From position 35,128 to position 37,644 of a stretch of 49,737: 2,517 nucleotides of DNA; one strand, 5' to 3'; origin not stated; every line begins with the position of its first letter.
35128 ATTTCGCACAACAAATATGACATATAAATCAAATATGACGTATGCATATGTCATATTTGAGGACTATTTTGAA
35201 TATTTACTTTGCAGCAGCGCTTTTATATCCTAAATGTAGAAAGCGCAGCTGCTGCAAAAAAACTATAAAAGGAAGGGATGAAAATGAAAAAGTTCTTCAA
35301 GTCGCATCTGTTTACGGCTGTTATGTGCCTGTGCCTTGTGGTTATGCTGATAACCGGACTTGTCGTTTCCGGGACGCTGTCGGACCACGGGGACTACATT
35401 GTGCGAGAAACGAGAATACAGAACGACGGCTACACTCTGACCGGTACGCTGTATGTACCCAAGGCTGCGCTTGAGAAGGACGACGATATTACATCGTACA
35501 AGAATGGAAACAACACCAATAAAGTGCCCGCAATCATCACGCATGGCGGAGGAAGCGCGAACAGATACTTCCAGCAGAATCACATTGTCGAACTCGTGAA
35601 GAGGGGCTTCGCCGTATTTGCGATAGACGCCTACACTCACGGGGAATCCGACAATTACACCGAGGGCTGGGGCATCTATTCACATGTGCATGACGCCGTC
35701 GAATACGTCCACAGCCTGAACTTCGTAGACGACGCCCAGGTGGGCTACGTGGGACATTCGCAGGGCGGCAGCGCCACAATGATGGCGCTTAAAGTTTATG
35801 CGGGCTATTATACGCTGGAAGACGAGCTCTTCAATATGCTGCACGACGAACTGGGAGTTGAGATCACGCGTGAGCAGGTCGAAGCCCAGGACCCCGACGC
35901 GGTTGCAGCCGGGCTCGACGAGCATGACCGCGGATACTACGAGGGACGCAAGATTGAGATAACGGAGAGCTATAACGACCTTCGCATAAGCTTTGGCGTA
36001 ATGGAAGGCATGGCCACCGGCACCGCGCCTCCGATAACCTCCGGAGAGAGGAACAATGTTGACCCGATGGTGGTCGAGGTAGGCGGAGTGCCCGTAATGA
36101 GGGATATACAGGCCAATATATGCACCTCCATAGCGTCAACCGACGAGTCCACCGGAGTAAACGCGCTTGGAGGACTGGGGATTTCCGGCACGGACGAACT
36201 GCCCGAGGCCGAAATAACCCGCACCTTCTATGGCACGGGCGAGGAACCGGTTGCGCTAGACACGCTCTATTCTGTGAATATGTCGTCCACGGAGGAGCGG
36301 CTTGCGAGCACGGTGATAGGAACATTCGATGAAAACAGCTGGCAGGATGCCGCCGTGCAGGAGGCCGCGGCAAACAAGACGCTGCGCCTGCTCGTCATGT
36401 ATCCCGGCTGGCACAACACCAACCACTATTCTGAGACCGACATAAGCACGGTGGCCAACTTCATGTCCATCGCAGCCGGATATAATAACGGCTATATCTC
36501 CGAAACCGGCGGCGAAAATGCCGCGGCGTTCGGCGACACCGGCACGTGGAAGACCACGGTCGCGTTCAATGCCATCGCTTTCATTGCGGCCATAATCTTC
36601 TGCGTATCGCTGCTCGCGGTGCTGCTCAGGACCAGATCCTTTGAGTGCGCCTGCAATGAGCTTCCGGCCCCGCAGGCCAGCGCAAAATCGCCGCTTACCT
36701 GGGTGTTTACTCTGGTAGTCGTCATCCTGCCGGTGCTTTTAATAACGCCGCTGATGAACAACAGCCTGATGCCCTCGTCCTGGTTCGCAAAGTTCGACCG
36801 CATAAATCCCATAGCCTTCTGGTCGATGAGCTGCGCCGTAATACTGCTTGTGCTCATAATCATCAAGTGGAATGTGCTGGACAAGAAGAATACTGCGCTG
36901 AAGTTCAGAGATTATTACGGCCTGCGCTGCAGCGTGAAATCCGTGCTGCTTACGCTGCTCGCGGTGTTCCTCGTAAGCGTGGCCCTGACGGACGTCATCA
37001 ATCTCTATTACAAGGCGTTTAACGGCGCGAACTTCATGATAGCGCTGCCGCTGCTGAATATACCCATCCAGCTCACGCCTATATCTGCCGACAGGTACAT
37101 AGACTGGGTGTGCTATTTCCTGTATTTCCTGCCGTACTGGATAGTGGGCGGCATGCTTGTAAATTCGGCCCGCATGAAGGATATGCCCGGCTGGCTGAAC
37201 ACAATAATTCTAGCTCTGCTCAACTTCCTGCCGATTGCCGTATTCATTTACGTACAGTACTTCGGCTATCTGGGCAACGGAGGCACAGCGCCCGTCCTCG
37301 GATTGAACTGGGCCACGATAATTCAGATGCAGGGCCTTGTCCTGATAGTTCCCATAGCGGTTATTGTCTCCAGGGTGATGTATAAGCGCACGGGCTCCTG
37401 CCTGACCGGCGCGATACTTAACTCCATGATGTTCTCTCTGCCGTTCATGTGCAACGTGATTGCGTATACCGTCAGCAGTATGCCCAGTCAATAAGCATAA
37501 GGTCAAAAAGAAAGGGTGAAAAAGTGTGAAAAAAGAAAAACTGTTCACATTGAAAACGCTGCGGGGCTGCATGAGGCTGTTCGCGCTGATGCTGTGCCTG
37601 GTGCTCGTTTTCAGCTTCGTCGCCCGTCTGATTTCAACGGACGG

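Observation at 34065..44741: Terminator-bounded cassette: PocR/AraC sensor, three hydrolase-membrane fusion paralogues, G1P-dehydrogenase-like enzyme and glycerol kinase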

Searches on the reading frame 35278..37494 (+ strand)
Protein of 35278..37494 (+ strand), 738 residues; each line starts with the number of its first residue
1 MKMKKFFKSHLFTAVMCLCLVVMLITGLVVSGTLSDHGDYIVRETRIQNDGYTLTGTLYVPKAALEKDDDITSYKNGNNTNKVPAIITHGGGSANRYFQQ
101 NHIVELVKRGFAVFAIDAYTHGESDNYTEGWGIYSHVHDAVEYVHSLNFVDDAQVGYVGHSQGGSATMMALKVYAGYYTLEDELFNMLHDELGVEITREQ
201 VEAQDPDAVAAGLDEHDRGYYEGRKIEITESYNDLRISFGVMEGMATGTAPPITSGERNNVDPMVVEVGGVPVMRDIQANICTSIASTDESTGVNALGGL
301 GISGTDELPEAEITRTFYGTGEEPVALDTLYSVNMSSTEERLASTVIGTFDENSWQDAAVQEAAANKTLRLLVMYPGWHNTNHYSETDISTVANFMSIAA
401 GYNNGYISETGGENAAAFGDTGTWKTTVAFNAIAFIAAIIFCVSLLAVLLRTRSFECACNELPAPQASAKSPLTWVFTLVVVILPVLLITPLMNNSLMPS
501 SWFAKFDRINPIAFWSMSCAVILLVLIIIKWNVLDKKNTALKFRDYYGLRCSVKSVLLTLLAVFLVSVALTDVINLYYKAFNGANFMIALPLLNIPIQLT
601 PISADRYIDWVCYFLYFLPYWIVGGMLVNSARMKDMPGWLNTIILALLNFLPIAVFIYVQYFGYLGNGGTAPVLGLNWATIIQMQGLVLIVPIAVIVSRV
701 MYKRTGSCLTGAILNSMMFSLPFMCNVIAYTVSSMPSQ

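Call 3: search_protein_families(library=pfam, proteins=[window:35278-37494:+], max_evalue=0.1)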
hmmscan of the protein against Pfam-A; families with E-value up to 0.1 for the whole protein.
window:35278-37494:+ (738 aa): 9 families
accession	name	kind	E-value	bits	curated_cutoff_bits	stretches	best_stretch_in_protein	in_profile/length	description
PF12697.13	Abhydrolase_6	-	2.1e-08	35.6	26.3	1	87-176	3-88/217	Alpha/beta hydrolase family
PF00561.26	Abhydrolase_1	-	5e-06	26.8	25.8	1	84-171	1-87/245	alpha/beta hydrolase fold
PF12146.15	Hydrolase_4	-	4.7e-05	23.2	27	1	86-172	8-95/239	Serine aminopeptidase, S33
PF05448.18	AXE1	-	0.00032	20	21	1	132-169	155-192/321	Acetyl xylan esterase (AXE1)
PF07787.17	TMEM43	-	0.00094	19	23.3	1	165-243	58-134/250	Transmembrane protein 43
PF00326.27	Peptidase_S9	-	0.0031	17.5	22.6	1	108-172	12-83/213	Prolyl oligopeptidase family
PF02089.21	Palm_thioest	-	0.014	15.6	26.8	1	84-165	1-85/254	Palmitoyl protein thioesterase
PF20434.5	BD-FAE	-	0.02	14.9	26.8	1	74-172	4-109/215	BD-FAE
PF03583.20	LIP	-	0.055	13.2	23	1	102-177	18-95/286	Secretory lipase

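Call 4: search_protein_families(library=ncbifam, proteins=[window:35278-37494:+], max_evalue=0.1)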
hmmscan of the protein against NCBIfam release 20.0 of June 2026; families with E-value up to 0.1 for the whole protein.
window:35278-37494:+ (738 aa): 7 families
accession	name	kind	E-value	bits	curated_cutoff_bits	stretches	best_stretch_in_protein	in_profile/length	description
NF045632.1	hydroxlase_HsaD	equivalog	1.2e-05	24.5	400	1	68-171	21-123/290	4,5:9,10-diseco-3-hydroxy-5,9,17-trioxoandrosta-1(10),2-diene-4-oate hydrolase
NF041759.1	mac_hydro_EstT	equivalog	0.0047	16.2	450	1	69-172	8-113/278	macrolide hydrolase EstT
NF050089.1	i_nPHAscl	equivalog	0.0082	15.2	300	1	71-175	8-106/288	intracellular short-chain-length polyhydroxyalkanoate depolymerase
TIGR01607.1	PST-A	paralog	0.012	14.8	218.25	1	98-142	62-106/332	Plasmodium subtelomeric family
NF051441.1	BisHyethTerphBdeA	equivalog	0.017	14.4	520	1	106-171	122-186/305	bis(hydroxyethyl) terephthalate hydrolase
TIGR02427.1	protocat_pcaD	equivalog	0.02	14.3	255.85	1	101-167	30-93/251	3-oxoadipate enol-lactonase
NF047920.1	lactonase_UilS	equivalog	0.06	13.1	400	1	73-170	14-115/285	UilS family quorum-quenching N-acyl-homoserine lactonase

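Call 7: find_homologous_proteins(query=window:35278-37494:+, max_evalue=0.00001)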
Query window:35278-37494:+ (738 aa): 23 proteins with E <= 0.00001 among 8000 candidates.
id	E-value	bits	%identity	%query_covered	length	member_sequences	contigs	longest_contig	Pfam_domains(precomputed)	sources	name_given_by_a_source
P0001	0.0e+0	1660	99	100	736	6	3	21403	PF12697.14,PF00561.27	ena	-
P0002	0.0e+0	1310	76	99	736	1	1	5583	PF12697.14,PF00561.27,PF12146.16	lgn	-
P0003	0.0e+0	1293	74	100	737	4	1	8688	PF12697.14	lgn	-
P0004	0.0e+0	1121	65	98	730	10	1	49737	PF12697.14,PF00561.27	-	-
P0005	0.0e+0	1062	62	99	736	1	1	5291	PF12697.14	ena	-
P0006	0.0e+0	1027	60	99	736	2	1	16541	-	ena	-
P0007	0.0e+0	1026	61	99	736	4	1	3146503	PF12697.14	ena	-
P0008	8.5e-298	1008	59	99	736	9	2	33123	-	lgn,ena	-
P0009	7.6e-294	995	60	96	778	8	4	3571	PF00561.27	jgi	jgi:hypothetical protein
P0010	2.6e-292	990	60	96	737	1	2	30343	PF12697.14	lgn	-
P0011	8.5e-291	985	59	99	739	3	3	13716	PF12146.16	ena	-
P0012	1.3e-270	918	56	98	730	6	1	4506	PF00561.27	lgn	-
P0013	9.6e-269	912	55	98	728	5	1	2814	PF00561.27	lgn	-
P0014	7.3e-267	906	55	99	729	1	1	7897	PF05448.19,PF12697.14,PF00561.27,PF12146.16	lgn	-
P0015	3.7e-265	900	54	98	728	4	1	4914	PF00561.27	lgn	-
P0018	1.3e-188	647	45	98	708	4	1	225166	-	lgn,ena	-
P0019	3.4e-183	629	44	97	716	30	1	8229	-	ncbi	-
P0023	1.9e-19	88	25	55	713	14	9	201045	-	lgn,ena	-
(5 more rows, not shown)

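Call 9: find_encoding_contigs(protein=P0007, flank=10000, max_places=3)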
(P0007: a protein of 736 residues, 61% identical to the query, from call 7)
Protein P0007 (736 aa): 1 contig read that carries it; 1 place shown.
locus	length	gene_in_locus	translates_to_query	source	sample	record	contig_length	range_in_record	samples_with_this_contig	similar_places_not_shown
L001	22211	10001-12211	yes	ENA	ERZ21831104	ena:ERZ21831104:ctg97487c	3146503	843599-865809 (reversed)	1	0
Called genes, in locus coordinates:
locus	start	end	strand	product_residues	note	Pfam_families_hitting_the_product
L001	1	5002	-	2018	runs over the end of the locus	PF00041:fn3 (weak)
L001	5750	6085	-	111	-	-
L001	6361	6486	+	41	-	-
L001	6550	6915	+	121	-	-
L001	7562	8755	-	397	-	PF12740:PETase (faint)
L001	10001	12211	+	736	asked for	PF12697:Abhydrolase_6 (faint)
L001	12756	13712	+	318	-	-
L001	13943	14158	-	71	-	-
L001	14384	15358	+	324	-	PF26549:Tricorn_N, PF26549:Tricorn_N, PF26549:Tricorn_N, PF26550:Tricorn_2nd, PF07676:PD40, PF26549:Tricorn_N, PF07676:PD40, PF26549:Tricorn_N, +5 more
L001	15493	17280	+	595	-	PF00128:Alpha-amylase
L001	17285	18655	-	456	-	PF00144:Beta-lactamase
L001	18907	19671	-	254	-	-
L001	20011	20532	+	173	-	PF12158:DUF3592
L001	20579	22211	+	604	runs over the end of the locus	-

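Call 10: find_encoding_contigs(protein=P0018, flank=10000, max_places=3)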
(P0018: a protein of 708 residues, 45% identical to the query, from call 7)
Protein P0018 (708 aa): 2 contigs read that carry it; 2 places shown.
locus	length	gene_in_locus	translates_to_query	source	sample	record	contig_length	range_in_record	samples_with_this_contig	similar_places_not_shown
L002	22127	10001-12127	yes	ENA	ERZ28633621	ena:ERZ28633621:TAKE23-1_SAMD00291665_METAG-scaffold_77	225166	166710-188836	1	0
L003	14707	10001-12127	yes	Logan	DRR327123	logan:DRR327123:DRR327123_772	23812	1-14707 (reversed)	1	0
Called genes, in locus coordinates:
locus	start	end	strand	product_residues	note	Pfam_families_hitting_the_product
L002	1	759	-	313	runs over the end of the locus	-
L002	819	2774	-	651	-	PF18960:DUF5702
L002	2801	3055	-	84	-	PF16982:Flp1_like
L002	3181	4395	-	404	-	PF20578:aBig_2 (weak)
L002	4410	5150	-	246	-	PF00482:T2SSF (weak)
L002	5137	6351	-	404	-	PF00437:T2SSE, PF27713:UCP018868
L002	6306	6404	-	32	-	-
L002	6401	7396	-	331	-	PF21194:TadZ-like_ARD (faint)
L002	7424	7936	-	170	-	PF01478:Peptidase_A24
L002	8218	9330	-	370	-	PF00480:ROK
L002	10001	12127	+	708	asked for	-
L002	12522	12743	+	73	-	PF10704:DUF2508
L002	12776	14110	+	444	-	PF00128:Alpha-amylase, PF16657:Malt_amylase_C (faint)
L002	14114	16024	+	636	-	PF02922:CBM_48, PF00128:Alpha-amylase, PF02806:Alpha-amylase_C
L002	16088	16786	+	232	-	PF00072:Response_reg, PF00486:Trans_reg_C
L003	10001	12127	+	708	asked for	-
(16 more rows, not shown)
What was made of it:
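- Alpha-amylase genes lie near two members (calls 9, 10).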

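Call 11: find_encoding_contigs(protein=P0008, flank=10000, max_places=3)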
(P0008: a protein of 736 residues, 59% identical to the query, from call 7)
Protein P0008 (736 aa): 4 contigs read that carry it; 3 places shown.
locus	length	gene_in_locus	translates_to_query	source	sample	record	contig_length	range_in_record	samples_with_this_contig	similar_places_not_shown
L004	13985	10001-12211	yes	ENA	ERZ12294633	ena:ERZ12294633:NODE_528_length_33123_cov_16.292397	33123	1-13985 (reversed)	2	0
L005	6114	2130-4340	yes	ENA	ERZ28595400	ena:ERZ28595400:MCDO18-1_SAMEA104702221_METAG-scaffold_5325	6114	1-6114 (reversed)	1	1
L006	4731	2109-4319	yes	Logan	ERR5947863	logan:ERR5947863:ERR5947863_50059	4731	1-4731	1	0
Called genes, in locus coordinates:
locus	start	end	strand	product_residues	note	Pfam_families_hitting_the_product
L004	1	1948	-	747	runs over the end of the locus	PF00708:Acylphosphatase, PF07503:zf-HYPF, PF01300:Sua5_yciO_yrdC, PF17788:HypF_C, PF22521:HypF_C_2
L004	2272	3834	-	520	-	PF00209:SNF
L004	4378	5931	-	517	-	PF00209:SNF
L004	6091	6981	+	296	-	PF00126:HTH_1, PF03466:LysR_substrate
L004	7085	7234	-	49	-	-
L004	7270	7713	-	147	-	PF03862:SpoVAC_SpoVAEB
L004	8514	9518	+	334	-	PF10114:PocR, PF00165:HTH_AraC, PF12833:HTH_18, PF00165:HTH_AraC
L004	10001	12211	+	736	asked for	-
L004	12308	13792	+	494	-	PF00370:FGGY_N, PF02782:FGGY_C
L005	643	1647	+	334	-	PF10114:PocR, PF00165:HTH_AraC, PF12833:HTH_18, PF00165:HTH_AraC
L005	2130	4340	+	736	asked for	-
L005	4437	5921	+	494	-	PF00370:FGGY_N, PF02782:FGGY_C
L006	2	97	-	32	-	?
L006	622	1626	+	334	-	PF10114:PocR, PF00165:HTH_AraC, PF12833:HTH_18, PF00165:HTH_AraC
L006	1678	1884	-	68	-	-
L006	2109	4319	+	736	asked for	-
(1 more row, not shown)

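Call 12: find_encoding_contigs(protein=P0010, flank=10000, max_places=3)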
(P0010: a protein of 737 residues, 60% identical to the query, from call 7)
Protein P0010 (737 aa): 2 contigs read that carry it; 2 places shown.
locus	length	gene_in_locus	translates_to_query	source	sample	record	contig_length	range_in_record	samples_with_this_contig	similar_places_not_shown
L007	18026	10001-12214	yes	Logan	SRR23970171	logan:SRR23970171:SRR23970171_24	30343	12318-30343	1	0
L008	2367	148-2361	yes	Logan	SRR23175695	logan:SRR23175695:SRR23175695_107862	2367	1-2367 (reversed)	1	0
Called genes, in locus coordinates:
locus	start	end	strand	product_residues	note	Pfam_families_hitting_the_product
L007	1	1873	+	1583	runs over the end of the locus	PF17802:SpaA, PF18202:TQ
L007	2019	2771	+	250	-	PF04203:Sortase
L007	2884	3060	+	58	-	PF14195:DUF4316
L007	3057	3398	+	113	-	PF21983:NikA-like, PF05713:MobC (weak)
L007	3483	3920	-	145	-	PF05598:DUF772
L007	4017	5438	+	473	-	PF03432:Relaxase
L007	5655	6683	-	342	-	PF10114:PocR, PF12833:HTH_18, PF00165:HTH_AraC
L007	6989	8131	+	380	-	PF00465:Fe-ADH, PF13685:Fe-ADH_2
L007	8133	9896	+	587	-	PF02733:Dak1, PF02734:Dak2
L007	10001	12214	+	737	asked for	PF12697:Abhydrolase_6 (weak)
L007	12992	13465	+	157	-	PF08281:Sigma70_r4_2 (weak)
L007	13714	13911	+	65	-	-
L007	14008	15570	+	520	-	PF00239:Resolvase, PF07508:Recombinase, PF13408:Zn_ribbon_recom, PF14287:DUF4368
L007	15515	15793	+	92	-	-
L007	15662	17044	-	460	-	PF01225:Mur_ligase, PF08245:Mur_ligase_M, PF02875:Mur_ligase_C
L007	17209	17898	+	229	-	PF01863:YgjP-like, PF10263:SprT-like (weak)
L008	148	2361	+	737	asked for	PF12697:Abhydrolase_6 (weak)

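Call 15: find_related_loci(query=A2, collection=genome_contigs, flank=10000)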
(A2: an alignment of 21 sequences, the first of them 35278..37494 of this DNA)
Query A2 (738 aa) in genome_contigs; peptide patterns used: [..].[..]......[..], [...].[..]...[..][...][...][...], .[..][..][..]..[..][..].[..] (x = any residue, [..] = any of these).
599 stretches matched a pattern (row limit reached: there are more); 230 encode a relative of the query (tblastn E <= 1e-3); the best 80 are kept; 80 distinct loci.
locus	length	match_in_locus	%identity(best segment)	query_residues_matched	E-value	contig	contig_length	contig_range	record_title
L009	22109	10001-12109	45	8-729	0e+0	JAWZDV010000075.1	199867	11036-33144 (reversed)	MAG: Bacteroides thetaiotaomicron isolate S_839 X595_NODE_43_length_199867_cov_10.434839, whole genome shotgun sequence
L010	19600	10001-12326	34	5-557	5e-78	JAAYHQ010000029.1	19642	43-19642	MAG: Bacillota bacterium isolate AS09scLD_395 73580_AS09, whole genome shotgun sequence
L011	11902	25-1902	29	99-726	4e-75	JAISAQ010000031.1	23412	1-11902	MAG: Treponema sp. isolate Gx481_bin162 k119_4548576, whole genome shotgun sequence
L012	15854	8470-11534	28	1-718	3e-52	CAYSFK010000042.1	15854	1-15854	MAG TPA_asm: uncultured Oscillospiraceae bacterium isolate SRP192927_co4_1091 genome assembly, contig: NODE_7878_length_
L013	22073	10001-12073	25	3-738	4e-51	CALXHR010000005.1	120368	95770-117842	MAG: uncultured Gemmiger sp. isolate BRZ_NS__bin84 genome assembly, contig: BRZ_NS__NODE_209_length_120368_cov_33.913726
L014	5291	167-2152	25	15-718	9e-50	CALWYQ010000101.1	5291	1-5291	MAG: uncultured Oscillospiraceae bacterium isolate E37__bin86 genome assembly, contig: E37__k127_4539755, whole genome s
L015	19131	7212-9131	25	38-716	2e-49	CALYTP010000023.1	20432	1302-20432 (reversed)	MAG: uncultured Clostridia bacterium isolate SRR7188234_bin.31_metaWRAP_v1.3_MAG genome assembly, contig: ERZ9280841.834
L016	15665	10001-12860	28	10-718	3e-49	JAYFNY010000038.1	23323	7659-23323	MAG: Eubacteriales bacterium isolate 5C_59 c_5C_000000132323, whole genome shotgun sequence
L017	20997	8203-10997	26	13-716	1e-47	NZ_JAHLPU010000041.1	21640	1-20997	Pseudoflavonifractor sp. MSJ-30 Wk-30_ctg0331, whole genome shotgun sequence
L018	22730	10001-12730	27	1-720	2e-47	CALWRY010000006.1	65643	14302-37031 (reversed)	MAG: uncultured Enterocloster sp. isolate BRZ_CR__bin7 genome assembly, contig: BRZ_CR__NODE_551_length_65643_cov_4.7113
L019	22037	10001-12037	24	2-720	4e-45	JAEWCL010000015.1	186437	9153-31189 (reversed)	MAG: Bacillota bacterium isolate OH_PBB_3 k127_1370623, whole genome shotgun sequence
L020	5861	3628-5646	24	15-723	5e-44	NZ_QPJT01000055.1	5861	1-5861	Anaerobacterium chartisolvens strain DSM 27016 Ga0244570_155, whole genome shotgun sequence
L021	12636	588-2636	24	1-720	2e-43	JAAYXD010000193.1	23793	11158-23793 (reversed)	MAG: Clostridiaceae bacterium isolate AS02xzSISU_46 48040_AS02, whole genome shotgun sequence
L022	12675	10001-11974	26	15-720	8e-43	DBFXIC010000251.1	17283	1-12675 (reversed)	MAG TPA_asm: Anaeromassilibacillus sp. isolate MAG9373 contig251, whole genome shotgun sequence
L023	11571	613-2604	25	15-720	1e-42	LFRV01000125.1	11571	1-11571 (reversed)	MAG: Clostridiales bacterium DTU069 scaffold26219, whole genome shotgun sequence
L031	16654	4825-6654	26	78-714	1e-29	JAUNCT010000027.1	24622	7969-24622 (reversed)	MAG: Clostridia bacterium isolate S22M_St_43 NODE_1200_length_24622_cov_36.039118, whole genome shotgun sequence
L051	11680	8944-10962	32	3-729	4e-15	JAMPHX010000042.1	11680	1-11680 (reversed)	MAG: Corallococcus sp. isolate NALB_7961_6 Scaffold_#42__SCF_042___11680_bp, whole genome shotgun sequence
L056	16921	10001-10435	31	16-171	1e-14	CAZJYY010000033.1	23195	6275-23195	MAG TPA_asm: uncultured Oscillospiraceae bacterium isolate SRP335695_co1_39 genome assembly, contig: NODE_946_length_231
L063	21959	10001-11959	29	3-729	4e-14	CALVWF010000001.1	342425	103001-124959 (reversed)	MAG: uncultured Clostridia bacterium isolate BRZ_FL__bin20 genome assembly, contig: BRZ_FL__NODE_31_length_342425_cov_19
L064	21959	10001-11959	28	6-721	4e-14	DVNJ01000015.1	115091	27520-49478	MAG TPA_asm: Candidatus Caccalectryoclostridium excrementigallinarum isolate 9366 CHK29__C199339_L115091_ERR2241694, who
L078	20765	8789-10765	28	16-729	3e-13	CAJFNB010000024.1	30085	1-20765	Candidatus Alloclostridium intestinigallinarum isolate Chicken_8_mag_61 genome assembly, contig: MAGpy_11413_8_idba_bin_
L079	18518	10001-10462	30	13-175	2e-13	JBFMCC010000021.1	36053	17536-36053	MAG: Chloroflexota bacterium isolate MAG181 MAG181_21, whole genome shotgun sequence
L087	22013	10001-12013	27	3-721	7e-13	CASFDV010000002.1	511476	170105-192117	uncultured Firmicutes bacterium isolate T19_L4_323323_idba_bin.173 genome assembly, contig: T19_L4_323323_idba_bin.173.f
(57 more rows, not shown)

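Call 16: search_solved_structures(query=A2, max_evalue=1)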
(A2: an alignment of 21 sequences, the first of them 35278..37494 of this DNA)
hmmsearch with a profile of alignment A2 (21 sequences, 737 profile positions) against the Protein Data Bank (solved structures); distinct sequences matched with E-value up to 1: 127 (the best 60 are shown).
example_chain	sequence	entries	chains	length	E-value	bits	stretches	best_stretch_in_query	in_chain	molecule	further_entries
9pjb_A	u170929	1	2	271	7.5e-11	44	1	43-169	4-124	MHETase MHT043-5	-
9w30_A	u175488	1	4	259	2.5e-09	39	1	61-166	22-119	Alpha/beta superfamily hydrolase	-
5xb6_A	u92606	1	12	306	2.7e-09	38.8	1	84-172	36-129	Uncharacterized protein YcjY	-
8b4u_A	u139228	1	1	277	3.9e-09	38.3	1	79-169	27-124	Alpha/beta hydrolase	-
2wtm_A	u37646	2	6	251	1.7e-08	36.2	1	77-171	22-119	EST1E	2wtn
9hl5_A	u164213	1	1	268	2.6e-06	29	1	75-173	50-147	Alpha/beta hydrolase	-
9k0h_A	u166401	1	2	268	2.6e-06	29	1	75-173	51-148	Alpha/beta hydrolase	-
9w68_A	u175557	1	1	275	2.7e-06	28.9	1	75-173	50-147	PETase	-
9pir_A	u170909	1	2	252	1e-05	27.1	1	74-171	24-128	Alpha/beta fold hydrolase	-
7q4h_A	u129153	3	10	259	1.7e-05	26.3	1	43-173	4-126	Hydrolase_4 domain-containing protein | Serine aminopeptidase S33 domain-containing protein | Prolyl oligopeptidase family protein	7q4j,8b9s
9pid_A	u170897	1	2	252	2.7e-05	25.6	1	74-171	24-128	Alpha/beta fold hydrolase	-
9pic_A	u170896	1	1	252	2.7e-05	25.6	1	74-171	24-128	Alpha/beta fold hydrolase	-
4q1v_A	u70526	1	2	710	0.00015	23.2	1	104-175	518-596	putative dipeptidyl aminopeptidase IV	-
5yp1_A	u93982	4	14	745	0.00048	21.5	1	102-174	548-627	Dipeptidyl aminopeptidase 4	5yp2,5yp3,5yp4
3mve_A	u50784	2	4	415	0.00048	21.5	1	70-167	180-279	UPF0255 protein VV1_0328 | UPF0255 protein frsA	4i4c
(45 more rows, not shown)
